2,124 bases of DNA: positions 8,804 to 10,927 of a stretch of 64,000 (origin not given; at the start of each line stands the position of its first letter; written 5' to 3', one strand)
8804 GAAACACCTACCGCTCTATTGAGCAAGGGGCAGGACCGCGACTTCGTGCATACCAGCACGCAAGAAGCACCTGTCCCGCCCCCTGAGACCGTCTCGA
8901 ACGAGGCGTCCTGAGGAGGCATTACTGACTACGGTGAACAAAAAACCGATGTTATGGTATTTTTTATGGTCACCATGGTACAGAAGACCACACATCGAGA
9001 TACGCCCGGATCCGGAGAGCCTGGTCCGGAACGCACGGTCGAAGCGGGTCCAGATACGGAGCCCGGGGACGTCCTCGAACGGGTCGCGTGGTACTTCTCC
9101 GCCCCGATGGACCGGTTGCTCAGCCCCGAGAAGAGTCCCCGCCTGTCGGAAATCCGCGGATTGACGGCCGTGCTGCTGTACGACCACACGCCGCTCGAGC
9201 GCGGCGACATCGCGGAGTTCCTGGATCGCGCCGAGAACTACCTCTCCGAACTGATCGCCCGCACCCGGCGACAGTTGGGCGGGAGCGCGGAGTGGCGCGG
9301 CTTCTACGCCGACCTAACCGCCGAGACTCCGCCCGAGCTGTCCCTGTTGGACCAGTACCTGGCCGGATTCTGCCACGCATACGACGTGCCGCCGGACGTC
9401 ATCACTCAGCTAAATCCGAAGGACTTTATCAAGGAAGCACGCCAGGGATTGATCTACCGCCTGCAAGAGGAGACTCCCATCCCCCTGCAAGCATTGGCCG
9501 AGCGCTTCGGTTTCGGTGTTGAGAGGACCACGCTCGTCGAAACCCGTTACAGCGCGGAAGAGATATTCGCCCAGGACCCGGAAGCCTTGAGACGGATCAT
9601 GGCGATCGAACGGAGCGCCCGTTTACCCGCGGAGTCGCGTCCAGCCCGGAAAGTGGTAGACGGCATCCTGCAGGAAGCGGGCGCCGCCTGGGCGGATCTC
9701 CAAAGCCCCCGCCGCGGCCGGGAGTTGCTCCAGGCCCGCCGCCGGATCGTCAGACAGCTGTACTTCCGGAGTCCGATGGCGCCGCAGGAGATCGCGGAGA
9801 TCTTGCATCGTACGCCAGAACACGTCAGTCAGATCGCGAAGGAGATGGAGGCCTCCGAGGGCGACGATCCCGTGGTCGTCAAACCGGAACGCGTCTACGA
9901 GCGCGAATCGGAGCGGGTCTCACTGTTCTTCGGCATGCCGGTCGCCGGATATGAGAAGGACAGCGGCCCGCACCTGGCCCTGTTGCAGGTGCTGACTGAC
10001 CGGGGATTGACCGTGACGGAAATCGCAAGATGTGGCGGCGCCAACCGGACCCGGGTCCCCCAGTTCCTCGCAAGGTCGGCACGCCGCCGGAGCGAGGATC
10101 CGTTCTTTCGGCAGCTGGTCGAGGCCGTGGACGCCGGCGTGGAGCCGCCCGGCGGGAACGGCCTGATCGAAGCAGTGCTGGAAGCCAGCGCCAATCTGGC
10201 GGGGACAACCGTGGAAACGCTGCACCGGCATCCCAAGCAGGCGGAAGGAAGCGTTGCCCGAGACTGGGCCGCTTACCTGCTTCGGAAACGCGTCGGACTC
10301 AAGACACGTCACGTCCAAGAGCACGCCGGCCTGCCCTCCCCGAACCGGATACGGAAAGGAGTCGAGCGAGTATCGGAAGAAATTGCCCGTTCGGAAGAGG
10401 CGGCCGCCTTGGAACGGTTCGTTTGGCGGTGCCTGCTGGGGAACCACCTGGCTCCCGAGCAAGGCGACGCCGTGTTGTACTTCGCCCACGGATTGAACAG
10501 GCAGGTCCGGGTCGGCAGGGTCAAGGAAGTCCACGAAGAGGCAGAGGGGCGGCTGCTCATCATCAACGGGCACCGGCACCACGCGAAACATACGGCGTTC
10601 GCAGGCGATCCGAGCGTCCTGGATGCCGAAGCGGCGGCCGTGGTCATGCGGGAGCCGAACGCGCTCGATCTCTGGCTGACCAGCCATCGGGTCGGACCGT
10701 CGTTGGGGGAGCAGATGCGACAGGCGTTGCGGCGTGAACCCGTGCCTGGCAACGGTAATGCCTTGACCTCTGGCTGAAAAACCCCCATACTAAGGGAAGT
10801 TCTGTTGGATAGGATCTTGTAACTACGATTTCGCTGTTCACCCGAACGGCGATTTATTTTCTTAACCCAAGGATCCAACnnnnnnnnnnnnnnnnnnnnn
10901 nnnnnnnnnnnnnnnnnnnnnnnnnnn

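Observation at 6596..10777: Five-gene hypothetical cluster including a 607-aa protein built from about five degenerate DnaA-domain-IV-like HTH repeats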

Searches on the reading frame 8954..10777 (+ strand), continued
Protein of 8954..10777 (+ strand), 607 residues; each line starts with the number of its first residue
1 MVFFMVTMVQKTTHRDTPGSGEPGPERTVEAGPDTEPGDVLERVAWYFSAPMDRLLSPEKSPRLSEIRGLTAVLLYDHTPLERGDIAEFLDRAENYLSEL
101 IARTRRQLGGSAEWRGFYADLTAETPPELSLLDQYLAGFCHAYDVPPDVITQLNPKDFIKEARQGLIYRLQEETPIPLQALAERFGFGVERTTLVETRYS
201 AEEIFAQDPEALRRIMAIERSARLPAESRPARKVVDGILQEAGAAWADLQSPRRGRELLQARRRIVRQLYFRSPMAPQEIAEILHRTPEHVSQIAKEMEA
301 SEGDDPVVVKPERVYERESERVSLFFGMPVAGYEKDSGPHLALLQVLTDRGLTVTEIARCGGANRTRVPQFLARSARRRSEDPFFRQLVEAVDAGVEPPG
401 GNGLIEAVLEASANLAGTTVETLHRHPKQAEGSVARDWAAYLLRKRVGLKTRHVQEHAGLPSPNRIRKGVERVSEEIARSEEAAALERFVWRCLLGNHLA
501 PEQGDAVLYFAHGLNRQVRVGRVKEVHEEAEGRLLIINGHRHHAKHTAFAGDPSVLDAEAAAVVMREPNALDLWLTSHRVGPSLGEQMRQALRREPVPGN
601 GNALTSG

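Call 49: fold_search(model_id=the predicted structure, library=pdb)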
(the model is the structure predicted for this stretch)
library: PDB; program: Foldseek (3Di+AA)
matches with E <= 10: 202; with E <= 0.001: 0
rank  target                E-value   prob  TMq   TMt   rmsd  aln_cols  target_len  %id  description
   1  7kin_F                2.6e-02  0.38  0.08  0.14  25.9       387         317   14  Mycobacterium tuberculosis WT RNAP transcription open promoter complex with WhiB7 promoter (released 2021-04-21)
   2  7p5x_AF               4.3e-02  0.33  0.09  0.15  26.3       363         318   14  Mycobacterial RNAP with transcriptional activator PafBC (released 2021-12-22)
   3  6dcf_F                5.9e-02  0.28  0.09  0.16  25.8       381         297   13  Crystal structure of a Mycobacterium smegmatis transcription initiation complex with Rifampicin-resistant RNA polymera (released 2018-09-05)
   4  6vvv_F                6.5e-02  0.28  0.09  0.15  25.4       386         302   14  Crystal structure of a Mycobacterium smegmatis transcription initiation complex with Rifampicin-resistant RNA polymera (released 2020-10-21)
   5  6c04_F                7.1e-02  0.23  0.08  0.14  26.3       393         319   15  Mtb RNAP Holo/RbpA/double fork DNA -closed clamp (released 2018-03-28)
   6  9e87_F                7.8e-02  0.25  0.08  0.15  24.7       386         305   13  De Novo Mycobacterium tuberculosis transcription initiation pre-RPO promoter complex with open Beta' clamp (RNA Polyme (released 2025-10-01)
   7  9a58_A                8.9e-02  0.21  0.08  0.12  25.4       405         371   14  Integrative model of SIGA-RPOC by crosslinking MS and deep learning (released 2024-09-18)
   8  6cce_F                8.9e-02  0.15  0.07  0.12  25.5       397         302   13  Crystal structure of a Mycobacterium smegmatis RNA polymerase transcription initiation complex with inhibitor Kanglemy (released 2018-08-15)
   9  8btg_C                9.7e-02  1.00  0.14  0.25  12.3       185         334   14  Cryo-EM structure of the bacterial replication origin opening basal unwinding system (released 2024-02-14)
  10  8btg_B                1.2e-01  0.84  0.17  0.28  17.6       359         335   11  Cryo-EM structure of the bacterial replication origin opening basal unwinding system (released 2024-02-14)
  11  6edt_F                1.5e-01  0.18  0.08  0.14  25.9       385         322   15  Mycobacterium tuberculosis RNAP open promoter complex with RbpA/CarD and AP3 promoter (released 2018-11-21)
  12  5tw1_F                1.7e-01  0.18  0.08  0.15  25.4       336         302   17  Crystal structure of a Mycobacterium smegmatis transcription initiation complex with RbpA (released 2017-01-18)
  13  3pvp_B                1.9e-01  1.00  0.14  0.82   2.1        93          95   19  Structure of Mycobacterium tuberculosis DnaA-DBD in complex with box2 DNA (released 2011-05-25)
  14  9e85_F                2.2e-01  0.15  0.09  0.15  25.2       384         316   14  De Novo Mycobacterium tuberculosis transcription initiation promoter complex with 6-mer RNA and closed Beta' clamp (RN (released 2025-10-01)
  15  7l7b_F                2.6e-01  0.15  0.07  0.14  23.4       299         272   14  Clostridioides difficile RNAP with fidaxomicin (released 2022-02-02)
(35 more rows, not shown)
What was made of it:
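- On Sigma-70 family: Foldseek TM to sigma factors is 0.07-0.16 (call 49).
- Foldseek target-normalised TM is 0.79-0.82 to the same two DNA-bound structures (call 49).
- Tried and rejected: The long Foldseek alignments to sigma factors were rejected as meaningless (TM 0.07-0.16, rmsd about 25 Å; call 49).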

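Call 53: search_protein_families(library=pfam, proteins=[L003:456-1145:-, L003:2978-3775:+, L004:3-659:+, L002:1-606:-, L002:2664-2969:+, L003:153-416:-, L004:2531-3178:+], max_evalue=0.01)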
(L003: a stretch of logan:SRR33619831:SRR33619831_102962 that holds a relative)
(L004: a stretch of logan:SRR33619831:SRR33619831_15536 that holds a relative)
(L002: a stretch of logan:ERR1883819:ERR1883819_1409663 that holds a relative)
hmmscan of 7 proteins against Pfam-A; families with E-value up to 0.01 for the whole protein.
L003:456-1145:- (229 aa): 0 families

L003:2978-3775:+ (266 aa): 0 families

L004:3-659:+ (218 aa): 0 families

L002:1-606:- (202 aa): 0 families

L002:2664-2969:+ (101 aa): 0 families

L003:153-416:- (87 aa): 0 families

L004:2531-3178:+ (216 aa): 3 families
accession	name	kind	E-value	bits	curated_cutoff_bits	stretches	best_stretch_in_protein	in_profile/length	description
PF00270.35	DEAD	-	9.2e-37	126.8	26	1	82-216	1-134/167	DEAD/DEAH box helicase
PF04851.21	ResIII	-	9e-07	29.4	22.5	1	84-210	7-136/164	Type III restriction enzyme, res subunit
PF13604.12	AAA_30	-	0.0086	16.3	27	0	84-146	5-67/191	AAA domain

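Call 74: find_encoding_contigs(protein=P0011, flank=8000, max_places=3)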
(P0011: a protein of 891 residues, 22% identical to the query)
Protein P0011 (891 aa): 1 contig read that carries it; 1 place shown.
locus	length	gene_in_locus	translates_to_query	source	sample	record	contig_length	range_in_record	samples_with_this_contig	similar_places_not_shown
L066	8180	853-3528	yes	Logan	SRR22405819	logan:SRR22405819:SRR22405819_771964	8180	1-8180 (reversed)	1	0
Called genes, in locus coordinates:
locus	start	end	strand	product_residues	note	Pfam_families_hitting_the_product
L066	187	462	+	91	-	-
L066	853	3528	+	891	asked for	PF08299:Bac_DnaA_C, PF08281:Sigma70_r4_2 (faint), PF08299:Bac_DnaA_C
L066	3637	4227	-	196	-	PF01596:Methyltransf_3, PF13578:Methyltransf_24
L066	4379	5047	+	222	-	PF07314:Lit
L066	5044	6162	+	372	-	-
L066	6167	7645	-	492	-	-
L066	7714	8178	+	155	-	?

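Call 75: find_encoding_contigs(protein=P0007, flank=8000, max_places=3)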
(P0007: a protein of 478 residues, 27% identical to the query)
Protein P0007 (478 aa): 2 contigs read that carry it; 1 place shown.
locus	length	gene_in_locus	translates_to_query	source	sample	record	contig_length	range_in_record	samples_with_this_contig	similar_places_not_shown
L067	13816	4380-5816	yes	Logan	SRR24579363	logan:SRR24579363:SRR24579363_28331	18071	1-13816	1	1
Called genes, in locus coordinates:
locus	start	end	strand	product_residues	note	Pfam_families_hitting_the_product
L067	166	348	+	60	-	-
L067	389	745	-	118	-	-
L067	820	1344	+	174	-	PF04542:Sigma70_r2, PF08281:Sigma70_r4_2, PF04545:Sigma70_r4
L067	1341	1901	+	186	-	-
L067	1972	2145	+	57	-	-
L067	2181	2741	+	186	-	PF03640:Lipoprotein_15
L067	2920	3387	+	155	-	PF00258:Flavodoxin_1 (faint)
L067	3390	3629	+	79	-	PF14242:DUF4342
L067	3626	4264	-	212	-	PF06197:DUF998 (weak)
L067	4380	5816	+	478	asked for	PF08299:Bac_DnaA_C (weak), PF08281:Sigma70_r4_2 (faint), PF08299:Bac_DnaA_C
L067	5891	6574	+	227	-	PF00072:Response_reg, PF00486:Trans_reg_C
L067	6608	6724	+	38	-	-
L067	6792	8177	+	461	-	PF02518:HATPase_c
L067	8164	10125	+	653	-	-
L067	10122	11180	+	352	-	PF00348:polyprenyl_synt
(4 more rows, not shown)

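Call 82: search_dna_similar(query=window:8954-10777:+, collection=plasmids, mode=protein, max_evalue=0.001, max_rows=10)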
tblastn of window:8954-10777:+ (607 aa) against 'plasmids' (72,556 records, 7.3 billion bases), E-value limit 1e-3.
No match.

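Call 83: search_dna_similar(query=window:8954-10777:+, collection=phages, mode=protein, max_evalue=0.001, max_rows=10)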
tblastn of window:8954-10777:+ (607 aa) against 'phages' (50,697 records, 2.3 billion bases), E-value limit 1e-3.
No match.
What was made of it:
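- Tried and rejected: tblastn of the protein against plasmid and phage collections gave no match (calls 82, 83).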

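Call 93: search_protein_families(library=padloc, proteins=[window:8954-10777:+], max_evalue=0.01)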
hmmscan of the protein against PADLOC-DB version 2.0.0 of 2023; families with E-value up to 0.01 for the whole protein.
window:8954-10777:+ (607 aa): 0 families

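Call 103: search_protein_families(library=pfam, proteins=[P0006, P0009, P0010, P0007, P0008, P0011], max_evalue=0.001)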
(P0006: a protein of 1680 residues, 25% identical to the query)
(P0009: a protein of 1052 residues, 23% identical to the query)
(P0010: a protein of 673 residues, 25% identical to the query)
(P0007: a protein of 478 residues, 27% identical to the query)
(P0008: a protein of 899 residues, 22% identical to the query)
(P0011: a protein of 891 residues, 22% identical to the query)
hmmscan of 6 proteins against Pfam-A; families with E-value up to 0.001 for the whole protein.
P0006 (1680 aa): 7 families
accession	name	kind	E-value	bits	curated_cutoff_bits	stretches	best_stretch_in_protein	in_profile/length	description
PF08299.17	Bac_DnaA_C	-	1.8e-72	239.8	31.5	8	875-931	1-57/69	Bacterial dnaA protein helix-turn-helix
PF01047.28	MarR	-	4.6e-14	52.5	24.6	0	367-399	11-43/59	MarR family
PF16007.11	DUF4777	-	7.5e-10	39.3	34.4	0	323-341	15-33/66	Domain of unknown function (DUF4777)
PF13936.12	HTH_38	-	5.7e-09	36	27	0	361-392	10-39/44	Helix-turn-helix domain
PF01797.21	Y1_Tnp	-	6e-09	36.5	23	1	13-121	6-119/121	Transposase IS200 like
PF12802.13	MarR_2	-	1.2e-07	32.2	27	0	1616-1659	5-47/61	MarR family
PF07862.16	Nif11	-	1.7e-06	28.7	23.8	0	1261-1283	4-26/48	Nif11 domain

P0009 (1052 aa): 4 families
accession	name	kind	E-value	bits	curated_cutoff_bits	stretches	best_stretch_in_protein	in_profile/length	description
PF08299.17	Bac_DnaA_C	-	1.6e-36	124.6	31.5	2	441-496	2-58/69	Bacterial dnaA protein helix-turn-helix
PF01797.21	Y1_Tnp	-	5.8e-07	30.1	23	1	16-112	7-109/121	Transposase IS200 like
PF01047.28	MarR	-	9e-07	29.1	24.6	0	369-401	11-43/59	MarR family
PF07862.16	Nif11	-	0.00028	21.5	23.8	0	1021-1044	5-28/48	Nif11 domain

P0010 (673 aa): 5 families
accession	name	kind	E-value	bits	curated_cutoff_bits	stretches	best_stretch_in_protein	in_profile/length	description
PF08299.17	Bac_DnaA_C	-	2.5e-80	264.9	31.5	5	177-245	1-69/69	Bacterial dnaA protein helix-turn-helix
PF13404.12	HTH_AsnC-type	-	1.9e-12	47.2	27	0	72-99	12-39/42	AsnC-type helix-turn-helix domain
PF12833.13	HTH_18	-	5.2e-07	30.3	33.6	0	599-629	37-66/80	Helix-turn-helix domain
PF12802.13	MarR_2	-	5.6e-05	23.7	27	0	69-99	12-42/61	MarR family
PF01047.28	MarR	-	9.5e-05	22.7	24.6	0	594-634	4-43/59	MarR family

P0007 (478 aa): 3 families
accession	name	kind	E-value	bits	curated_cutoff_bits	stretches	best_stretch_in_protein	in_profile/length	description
PF08299.17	Bac_DnaA_C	-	3.6e-29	101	31.5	2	218-267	7-57/69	Bacterial dnaA protein helix-turn-helix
PF08281.18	Sigma70_r4_2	-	5.5e-06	26.4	25.7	0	427-462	10-45/54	Sigma-70, region 4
PF13384.12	HTH_23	-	0.00016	21.8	24.6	0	428-463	5-37/50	Homeodomain-like domain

P0008 (899 aa): 2 families
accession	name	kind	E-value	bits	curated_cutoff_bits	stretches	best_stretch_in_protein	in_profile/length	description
PF08299.17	Bac_DnaA_C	-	1e-51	173.2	31.5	5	402-454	2-55/69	Bacterial dnaA protein helix-turn-helix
PF08281.18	Sigma70_r4_2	-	7.8e-07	29.1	25.7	0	756-783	14-41/54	Sigma-70, region 4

P0011 (891 aa): 2 families
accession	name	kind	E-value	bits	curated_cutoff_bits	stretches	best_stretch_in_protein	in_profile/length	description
PF08299.17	Bac_DnaA_C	-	1.2e-64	214.7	31.5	4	29-93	4-69/69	Bacterial dnaA protein helix-turn-helix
PF08281.18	Sigma70_r4_2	-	1.3e-10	41.2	25.7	0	70-96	27-53/54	Sigma-70, region 4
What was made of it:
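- On Y1 transposase with DnaA_C (TnpA_REP/TIRYT subclass 2.1): The domain is present in the distant relatives P0006 and P0009 (call 103).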

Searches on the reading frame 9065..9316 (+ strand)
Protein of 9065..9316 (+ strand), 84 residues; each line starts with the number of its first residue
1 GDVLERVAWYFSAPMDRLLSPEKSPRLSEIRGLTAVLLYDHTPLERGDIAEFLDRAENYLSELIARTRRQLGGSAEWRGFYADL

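Call 10: search_protein_families(library=pfam, proteins=[window:9065-9316:+], max_evalue=10)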
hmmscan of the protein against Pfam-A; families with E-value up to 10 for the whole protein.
seq(84 aa): 1 family
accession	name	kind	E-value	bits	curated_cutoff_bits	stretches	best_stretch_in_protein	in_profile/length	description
PF08299.17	Bac_DnaA_C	-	0.0047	17.4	31.5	1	2-54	3-55/69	Bacterial dnaA protein helix-turn-helix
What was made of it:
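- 9062..9316 (+): Repeat 1 (aa 37-121), a DnaA domain IV-like module. Bac_DnaA_C 17.4 bits when scanned alone (call 10).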

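Call 51: search_solved_structures(query=A2, max_evalue=10, show_alignments=2)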
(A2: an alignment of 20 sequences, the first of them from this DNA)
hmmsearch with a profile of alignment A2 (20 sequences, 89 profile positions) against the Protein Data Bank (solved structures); distinct sequences matched with E-value up to 10: 89 (the best 60 are shown).
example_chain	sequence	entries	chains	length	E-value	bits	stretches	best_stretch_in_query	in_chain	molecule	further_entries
3pvp_A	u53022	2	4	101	9.3e-09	38.4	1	6-77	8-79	Chromosomal replication initiator protein dnaA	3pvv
2hcb_A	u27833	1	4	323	6e-07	32.6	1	6-88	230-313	Chromosomal replication initiator protein dnaA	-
1l8q_A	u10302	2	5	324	6e-07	32.6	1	6-88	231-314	Chromosomal replication initiator protein dnaA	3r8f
8vd6_A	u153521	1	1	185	2.1e-05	27.7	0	51-73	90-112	CAP REPEAT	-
4i1u_A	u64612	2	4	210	0.0072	19.5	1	37-89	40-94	Dephospho-CoA kinase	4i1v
1j1v_A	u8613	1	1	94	0.0084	19.3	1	6-81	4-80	Chromosomal replication initiator protein dnaA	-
1bw6_A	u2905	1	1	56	0.011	19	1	38-77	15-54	PROTEIN (CENTROMERE PROTEIN B)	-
9wsf_A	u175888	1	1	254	0.014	18.7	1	36-77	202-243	RNA polymerase sigma factor FliA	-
9wsm_F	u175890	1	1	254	0.015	18.5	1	36-77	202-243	RNA polymerase sigma factor FliA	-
6rnz_A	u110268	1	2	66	0.018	18.3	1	40-67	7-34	HTH-type transcriptional regulator DdrOC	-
1s3j_A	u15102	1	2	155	0.02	18.1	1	14-73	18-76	YusO protein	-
8jzt_A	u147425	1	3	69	0.02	18.1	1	36-77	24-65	RNA polymerase sigma factor SigF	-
1hlv_A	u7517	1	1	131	0.022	18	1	39-78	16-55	MAJOR CENTROMERE AUTOANTIGEN B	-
8btg_A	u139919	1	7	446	0.025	17.8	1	10-88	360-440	Chromosomal replication initiator protein DnaA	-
8tac_A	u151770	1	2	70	0.032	17.5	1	17-69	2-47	DBP48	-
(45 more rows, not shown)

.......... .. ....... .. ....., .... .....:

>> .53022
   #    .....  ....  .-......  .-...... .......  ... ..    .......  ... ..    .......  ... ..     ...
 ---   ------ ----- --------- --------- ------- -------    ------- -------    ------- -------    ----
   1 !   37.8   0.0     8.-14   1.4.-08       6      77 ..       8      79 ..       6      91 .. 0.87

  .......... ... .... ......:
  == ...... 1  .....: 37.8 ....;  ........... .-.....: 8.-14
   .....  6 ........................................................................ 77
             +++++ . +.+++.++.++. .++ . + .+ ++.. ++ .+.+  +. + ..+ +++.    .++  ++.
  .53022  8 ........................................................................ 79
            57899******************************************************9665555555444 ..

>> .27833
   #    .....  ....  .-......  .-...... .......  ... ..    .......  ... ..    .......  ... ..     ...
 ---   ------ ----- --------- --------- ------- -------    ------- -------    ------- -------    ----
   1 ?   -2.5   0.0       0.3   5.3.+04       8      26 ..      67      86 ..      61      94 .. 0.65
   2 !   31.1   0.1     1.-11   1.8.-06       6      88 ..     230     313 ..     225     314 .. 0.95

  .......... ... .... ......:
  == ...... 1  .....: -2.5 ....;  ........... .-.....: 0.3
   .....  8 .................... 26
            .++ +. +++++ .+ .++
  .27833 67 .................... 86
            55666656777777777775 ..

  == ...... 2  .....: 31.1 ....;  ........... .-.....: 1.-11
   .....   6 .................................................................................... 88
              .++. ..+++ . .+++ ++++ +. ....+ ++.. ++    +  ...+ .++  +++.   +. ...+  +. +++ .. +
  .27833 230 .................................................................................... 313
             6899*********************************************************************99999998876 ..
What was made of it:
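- On Bac_DnaA_C / DnaA domain IV superfamily: The pooled repeat profile against PDB DnaA gives E=9.3e-9 (call 51).
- Closest known: DnaA domain IV. Same: The pooled repeat profile hits DnaA DNA-binding domains at E=9e-9 (call 51).
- Checked: Their pooled profile finds DnaA DNA-binding domains in the PDB at E=9.3e-9 and 6e-7 (call 51).
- The pooled repeat profile hits DnaA DNA-binding domains at E=9e-9 and 6e-7 (call 51).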

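Call 52: search_protein_families(library=pfam, alignment_id=A2, max_evalue=1)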
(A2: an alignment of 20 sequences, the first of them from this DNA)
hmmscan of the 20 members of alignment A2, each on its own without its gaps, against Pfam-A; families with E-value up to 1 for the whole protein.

A. member 1, seq(84 aa): 1 family
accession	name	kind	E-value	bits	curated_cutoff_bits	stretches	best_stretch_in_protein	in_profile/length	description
PF08299.17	Bac_DnaA_C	-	0.0047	17.4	31.5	1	2-54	3-55/69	Bacterial dnaA protein helix-turn-helix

B. families by the number of members that match (of 20 scanned): 28 families (the first 25 are shown)
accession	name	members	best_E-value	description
PF08299.17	Bac_DnaA_C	8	0.00014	Bacterial dnaA protein helix-turn-helix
PF04545.22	Sigma70_r4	4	0.0011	Sigma-70, region 4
PF13384.12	HTH_23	3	0.00031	Homeodomain-like domain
PF01047.28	MarR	3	0.0011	MarR family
PF12840.13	HTH_20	3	0.042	Helix-turn-helix domain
PF08281.18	Sigma70_r4_2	2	5.1e-08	Sigma-70, region 4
PF13545.12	HTH_Crp_2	1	0.00074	Crp-like helix-turn-helix domain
PF04297.20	UPF0122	1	0.0011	Putative helix-turn-helix protein, YlxM / p13 like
PF13936.12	HTH_38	1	0.0075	Helix-turn-helix domain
PF14493.12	HTH_40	1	0.0075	Helix-turn-helix domain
PF13551.12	HTH_29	1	0.012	Winged helix-turn helix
PF23692.1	YmjE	1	0.02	YmjE-like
PF01022.26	HTH_5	1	0.027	Bacterial regulatory protein, arsR family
PF06530.18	Phage_antitermQ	1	0.032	Phage antitermination protein Q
PF25213.1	HVO_A0261_N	1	0.036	HVO_A0261 N-terminal domain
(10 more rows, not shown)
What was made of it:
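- Pfam Bac_DnaA_C is the commonest hit among the 20 units (8/20, call 52).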
